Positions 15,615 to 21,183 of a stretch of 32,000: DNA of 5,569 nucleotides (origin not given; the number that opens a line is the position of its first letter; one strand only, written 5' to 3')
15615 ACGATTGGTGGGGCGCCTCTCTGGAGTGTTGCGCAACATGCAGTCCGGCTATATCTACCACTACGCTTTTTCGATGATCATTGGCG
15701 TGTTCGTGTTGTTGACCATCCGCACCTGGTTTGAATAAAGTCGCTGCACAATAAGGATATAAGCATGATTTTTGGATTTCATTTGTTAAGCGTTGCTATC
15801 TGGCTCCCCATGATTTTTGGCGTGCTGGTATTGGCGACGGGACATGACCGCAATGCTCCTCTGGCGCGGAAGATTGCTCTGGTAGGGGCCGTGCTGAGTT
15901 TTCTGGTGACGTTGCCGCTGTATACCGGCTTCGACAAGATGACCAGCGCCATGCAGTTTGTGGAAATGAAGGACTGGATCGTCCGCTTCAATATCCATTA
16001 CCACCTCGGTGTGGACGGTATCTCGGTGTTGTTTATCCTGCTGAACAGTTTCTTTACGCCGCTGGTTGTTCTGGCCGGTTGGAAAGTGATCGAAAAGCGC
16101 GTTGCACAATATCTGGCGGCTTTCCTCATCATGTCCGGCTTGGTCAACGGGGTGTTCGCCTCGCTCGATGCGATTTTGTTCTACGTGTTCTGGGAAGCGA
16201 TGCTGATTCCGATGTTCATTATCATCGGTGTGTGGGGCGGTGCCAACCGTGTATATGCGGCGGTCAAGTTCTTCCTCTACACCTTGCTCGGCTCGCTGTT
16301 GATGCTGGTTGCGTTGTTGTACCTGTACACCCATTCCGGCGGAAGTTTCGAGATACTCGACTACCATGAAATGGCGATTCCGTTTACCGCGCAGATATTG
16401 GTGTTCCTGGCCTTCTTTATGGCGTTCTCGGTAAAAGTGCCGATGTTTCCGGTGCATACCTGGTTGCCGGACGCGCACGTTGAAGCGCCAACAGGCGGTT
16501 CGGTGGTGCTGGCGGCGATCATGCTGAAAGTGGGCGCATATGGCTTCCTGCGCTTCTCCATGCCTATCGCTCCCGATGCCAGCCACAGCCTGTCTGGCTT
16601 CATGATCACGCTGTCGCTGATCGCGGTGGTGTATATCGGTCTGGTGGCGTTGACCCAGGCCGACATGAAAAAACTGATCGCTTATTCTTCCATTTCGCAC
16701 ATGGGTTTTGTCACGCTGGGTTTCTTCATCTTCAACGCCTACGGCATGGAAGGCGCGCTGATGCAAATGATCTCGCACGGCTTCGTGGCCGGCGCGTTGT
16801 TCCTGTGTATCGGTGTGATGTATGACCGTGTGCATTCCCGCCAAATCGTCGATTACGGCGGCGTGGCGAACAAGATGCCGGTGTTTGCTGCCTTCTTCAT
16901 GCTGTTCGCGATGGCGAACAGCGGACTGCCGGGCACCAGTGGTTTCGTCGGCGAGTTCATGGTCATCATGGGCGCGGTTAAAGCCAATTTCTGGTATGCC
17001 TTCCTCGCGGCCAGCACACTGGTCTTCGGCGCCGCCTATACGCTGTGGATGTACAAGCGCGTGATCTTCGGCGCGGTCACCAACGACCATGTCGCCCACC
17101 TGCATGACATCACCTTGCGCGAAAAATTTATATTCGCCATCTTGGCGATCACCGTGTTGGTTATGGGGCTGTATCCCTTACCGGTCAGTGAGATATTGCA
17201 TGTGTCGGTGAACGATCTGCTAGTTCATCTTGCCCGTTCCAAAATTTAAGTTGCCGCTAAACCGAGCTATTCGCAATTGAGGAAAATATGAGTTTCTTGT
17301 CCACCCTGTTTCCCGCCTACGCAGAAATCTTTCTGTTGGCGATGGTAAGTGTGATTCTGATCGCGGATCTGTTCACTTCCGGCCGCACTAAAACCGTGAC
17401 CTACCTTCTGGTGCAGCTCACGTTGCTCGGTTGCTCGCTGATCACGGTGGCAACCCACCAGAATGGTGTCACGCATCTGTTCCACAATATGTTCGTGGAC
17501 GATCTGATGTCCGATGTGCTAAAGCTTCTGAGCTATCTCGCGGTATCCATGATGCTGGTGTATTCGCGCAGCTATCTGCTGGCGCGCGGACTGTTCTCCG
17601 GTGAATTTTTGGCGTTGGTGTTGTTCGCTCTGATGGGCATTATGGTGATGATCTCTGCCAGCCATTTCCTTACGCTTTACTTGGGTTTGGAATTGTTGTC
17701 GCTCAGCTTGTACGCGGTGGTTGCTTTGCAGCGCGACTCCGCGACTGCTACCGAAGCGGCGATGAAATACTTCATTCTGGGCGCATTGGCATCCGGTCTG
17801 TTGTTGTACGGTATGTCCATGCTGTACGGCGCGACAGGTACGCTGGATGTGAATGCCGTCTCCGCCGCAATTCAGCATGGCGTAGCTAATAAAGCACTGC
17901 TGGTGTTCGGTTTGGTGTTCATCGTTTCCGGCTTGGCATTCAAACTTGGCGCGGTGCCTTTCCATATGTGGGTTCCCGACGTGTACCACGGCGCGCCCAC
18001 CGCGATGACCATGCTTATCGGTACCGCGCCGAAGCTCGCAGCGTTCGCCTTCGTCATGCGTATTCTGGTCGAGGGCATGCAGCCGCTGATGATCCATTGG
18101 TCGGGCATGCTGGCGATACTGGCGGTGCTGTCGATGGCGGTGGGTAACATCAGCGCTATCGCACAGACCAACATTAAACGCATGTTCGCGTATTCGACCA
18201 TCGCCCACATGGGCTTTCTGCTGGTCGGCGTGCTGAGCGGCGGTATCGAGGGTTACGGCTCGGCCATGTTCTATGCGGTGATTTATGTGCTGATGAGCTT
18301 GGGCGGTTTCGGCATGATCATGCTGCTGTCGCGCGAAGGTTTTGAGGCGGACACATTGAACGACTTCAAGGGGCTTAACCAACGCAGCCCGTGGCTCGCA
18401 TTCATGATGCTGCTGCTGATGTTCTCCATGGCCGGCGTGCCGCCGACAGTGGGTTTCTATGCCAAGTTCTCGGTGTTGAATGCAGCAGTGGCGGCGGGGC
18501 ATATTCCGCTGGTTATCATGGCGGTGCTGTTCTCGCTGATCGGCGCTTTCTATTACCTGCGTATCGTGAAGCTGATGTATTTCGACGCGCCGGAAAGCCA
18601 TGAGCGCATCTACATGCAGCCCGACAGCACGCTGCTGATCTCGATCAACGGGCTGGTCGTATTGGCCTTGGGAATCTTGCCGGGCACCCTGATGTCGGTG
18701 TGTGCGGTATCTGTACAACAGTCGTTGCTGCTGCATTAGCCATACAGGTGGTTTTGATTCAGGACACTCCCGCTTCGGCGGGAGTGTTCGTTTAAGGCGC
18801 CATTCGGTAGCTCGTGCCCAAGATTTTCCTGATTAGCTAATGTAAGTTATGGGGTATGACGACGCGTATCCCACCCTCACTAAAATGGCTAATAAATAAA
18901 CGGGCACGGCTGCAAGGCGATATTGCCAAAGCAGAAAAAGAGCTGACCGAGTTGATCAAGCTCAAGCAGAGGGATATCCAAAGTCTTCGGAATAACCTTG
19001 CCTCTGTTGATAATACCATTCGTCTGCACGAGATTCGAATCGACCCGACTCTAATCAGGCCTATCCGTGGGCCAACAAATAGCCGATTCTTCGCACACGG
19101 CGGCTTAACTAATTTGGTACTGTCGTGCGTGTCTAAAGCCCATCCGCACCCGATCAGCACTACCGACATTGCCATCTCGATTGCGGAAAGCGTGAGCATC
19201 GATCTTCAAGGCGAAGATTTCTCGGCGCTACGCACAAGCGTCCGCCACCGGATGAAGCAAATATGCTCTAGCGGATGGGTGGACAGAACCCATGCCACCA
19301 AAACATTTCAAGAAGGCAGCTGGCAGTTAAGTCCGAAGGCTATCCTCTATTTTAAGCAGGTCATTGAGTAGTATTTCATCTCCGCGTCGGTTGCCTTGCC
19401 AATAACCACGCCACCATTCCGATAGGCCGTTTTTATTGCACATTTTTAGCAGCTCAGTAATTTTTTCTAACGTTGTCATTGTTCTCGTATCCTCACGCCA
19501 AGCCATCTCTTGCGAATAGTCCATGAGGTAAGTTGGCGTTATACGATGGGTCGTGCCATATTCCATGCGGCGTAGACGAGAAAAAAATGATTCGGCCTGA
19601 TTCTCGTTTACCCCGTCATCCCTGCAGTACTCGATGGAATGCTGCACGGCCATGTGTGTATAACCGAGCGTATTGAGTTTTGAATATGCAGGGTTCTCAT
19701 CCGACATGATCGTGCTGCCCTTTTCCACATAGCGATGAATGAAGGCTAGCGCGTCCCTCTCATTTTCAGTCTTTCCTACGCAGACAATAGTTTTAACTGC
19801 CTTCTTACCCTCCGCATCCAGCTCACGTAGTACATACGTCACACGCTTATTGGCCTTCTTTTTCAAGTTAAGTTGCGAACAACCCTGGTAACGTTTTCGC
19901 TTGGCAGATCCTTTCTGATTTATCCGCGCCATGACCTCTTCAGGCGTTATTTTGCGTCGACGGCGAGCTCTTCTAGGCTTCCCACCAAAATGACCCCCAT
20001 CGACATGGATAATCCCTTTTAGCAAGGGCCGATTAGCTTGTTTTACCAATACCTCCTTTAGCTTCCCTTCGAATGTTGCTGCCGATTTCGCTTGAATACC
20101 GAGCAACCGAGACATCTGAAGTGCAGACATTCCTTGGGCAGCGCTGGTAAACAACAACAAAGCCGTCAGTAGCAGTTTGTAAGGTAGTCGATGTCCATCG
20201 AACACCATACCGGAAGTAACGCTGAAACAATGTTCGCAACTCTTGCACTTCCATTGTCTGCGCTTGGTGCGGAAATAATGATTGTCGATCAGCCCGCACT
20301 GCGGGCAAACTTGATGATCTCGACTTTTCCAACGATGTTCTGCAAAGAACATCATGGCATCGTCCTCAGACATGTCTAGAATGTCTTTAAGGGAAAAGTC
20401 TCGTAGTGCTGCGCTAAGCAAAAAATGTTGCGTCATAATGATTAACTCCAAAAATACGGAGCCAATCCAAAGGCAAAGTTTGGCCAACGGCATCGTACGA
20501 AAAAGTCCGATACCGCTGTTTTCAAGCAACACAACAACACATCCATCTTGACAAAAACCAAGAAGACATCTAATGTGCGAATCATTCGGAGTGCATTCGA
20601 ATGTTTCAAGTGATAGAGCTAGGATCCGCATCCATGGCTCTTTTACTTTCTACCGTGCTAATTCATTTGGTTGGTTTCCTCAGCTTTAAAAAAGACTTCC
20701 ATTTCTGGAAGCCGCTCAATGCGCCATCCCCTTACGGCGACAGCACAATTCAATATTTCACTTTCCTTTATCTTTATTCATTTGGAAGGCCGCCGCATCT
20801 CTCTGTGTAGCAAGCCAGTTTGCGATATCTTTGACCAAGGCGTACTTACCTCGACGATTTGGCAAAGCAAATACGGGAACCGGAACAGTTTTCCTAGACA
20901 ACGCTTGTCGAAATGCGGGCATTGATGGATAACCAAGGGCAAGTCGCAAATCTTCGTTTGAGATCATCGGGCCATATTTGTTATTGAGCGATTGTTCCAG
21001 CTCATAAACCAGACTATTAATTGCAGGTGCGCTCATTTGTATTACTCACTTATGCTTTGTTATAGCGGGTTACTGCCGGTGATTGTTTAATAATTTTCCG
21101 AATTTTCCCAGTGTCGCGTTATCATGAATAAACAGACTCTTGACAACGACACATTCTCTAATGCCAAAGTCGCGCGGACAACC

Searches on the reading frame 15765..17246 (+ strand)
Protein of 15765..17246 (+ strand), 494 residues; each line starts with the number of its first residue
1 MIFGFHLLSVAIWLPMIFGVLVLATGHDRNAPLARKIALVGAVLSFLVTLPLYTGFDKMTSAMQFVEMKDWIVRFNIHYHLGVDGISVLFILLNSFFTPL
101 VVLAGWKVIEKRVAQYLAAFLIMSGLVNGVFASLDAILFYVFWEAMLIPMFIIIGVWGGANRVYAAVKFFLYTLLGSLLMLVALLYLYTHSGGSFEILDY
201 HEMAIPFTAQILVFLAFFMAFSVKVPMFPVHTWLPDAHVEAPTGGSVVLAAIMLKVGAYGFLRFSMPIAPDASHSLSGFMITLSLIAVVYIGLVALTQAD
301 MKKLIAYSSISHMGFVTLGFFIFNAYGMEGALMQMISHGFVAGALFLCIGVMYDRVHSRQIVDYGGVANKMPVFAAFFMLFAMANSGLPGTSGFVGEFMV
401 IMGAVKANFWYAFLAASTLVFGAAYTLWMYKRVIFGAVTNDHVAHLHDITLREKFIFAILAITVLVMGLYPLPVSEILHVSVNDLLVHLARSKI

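Call 6: search_protein_families(library=pfam, proteins=[window:15765-17246:+], max_evalue=0.01)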
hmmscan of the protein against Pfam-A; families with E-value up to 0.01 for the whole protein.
window:15765-17246:+ (494 aa): 2 families
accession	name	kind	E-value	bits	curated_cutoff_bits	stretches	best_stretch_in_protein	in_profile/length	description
PF00361.26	Proton_antipo_M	-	1.4e-83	280.9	21.5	1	134-418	2-289/294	NADH:quinone oxidoreductase/Mrp antiporter, TM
PF01059.23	Oxidored_q5_N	-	0.0004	20.9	22.7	1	60-124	37-100/110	NADH-ubiquinone oxidoreductase chain 4, amino terminus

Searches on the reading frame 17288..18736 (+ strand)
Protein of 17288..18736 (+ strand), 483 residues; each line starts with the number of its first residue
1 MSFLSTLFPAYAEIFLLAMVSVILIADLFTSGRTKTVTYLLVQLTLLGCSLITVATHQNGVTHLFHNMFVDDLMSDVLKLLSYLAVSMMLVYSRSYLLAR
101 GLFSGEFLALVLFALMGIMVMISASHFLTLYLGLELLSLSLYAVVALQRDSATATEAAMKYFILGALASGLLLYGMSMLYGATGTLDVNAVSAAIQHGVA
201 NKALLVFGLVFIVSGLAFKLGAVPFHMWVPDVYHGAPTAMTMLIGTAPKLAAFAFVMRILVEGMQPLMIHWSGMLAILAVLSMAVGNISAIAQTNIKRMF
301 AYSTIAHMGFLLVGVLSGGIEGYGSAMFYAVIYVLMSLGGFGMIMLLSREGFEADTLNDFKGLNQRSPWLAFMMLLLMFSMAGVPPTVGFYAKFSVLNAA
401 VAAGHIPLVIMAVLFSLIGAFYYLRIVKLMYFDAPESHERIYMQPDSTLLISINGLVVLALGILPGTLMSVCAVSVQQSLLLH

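Call 6: search_protein_families(library=pfam, proteins=[window:17288-18736:+], max_evalue=0.01)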
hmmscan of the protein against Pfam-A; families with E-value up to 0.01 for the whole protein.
window:17288-18736:+ (483 aa): 1 family
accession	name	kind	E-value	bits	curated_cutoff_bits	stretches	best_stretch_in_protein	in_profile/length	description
PF00361.26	Proton_antipo_M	-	5.2e-76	256.1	21.5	1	124-418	1-293/294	NADH:quinone oxidoreductase/Mrp antiporter, TM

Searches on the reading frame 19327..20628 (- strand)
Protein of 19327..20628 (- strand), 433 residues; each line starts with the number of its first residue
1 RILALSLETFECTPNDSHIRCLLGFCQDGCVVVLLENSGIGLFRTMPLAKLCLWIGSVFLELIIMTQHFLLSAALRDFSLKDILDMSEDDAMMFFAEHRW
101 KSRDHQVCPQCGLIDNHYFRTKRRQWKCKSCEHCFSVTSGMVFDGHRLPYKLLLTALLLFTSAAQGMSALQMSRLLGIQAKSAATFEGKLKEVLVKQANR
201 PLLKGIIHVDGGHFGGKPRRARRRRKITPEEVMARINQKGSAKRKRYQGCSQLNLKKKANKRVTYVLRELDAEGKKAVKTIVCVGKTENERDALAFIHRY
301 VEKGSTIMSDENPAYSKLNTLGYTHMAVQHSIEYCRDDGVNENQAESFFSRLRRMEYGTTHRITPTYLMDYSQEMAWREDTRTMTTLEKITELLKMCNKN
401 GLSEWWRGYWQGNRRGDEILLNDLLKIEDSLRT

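Call 3: search_protein_families(library=pfam, proteins=[window:19327-20628:-], max_evalue=0.01)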
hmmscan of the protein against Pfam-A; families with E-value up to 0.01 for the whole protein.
window:19327-20628:- (433 aa): 2 families
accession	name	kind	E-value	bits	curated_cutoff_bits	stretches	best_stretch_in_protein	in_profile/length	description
PF12762.13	DDE_Tnp_IS1595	-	6.9e-33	114.3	27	1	203-380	2-153/153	ISXO2-like transposase domain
PF12760.12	Zn_ribbon_IS1595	-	4.1e-10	39.9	25.4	1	87-133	2-45/46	Transposase zinc-ribbon domain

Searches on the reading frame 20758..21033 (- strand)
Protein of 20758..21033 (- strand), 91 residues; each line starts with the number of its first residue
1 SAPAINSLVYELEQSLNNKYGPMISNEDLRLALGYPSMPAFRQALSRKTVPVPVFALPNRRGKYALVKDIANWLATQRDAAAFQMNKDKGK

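Call 88: search_protein_families(library=phrogs, proteins=[window:20758-21033:-], max_evalue=0.01)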
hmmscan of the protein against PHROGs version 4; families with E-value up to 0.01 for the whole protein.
window:20758-21033:- (91 aa): 1 family
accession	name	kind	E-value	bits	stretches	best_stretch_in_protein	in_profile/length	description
phrog_1300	-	integration and excision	0.0091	17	0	37-86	31-82/86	excisionase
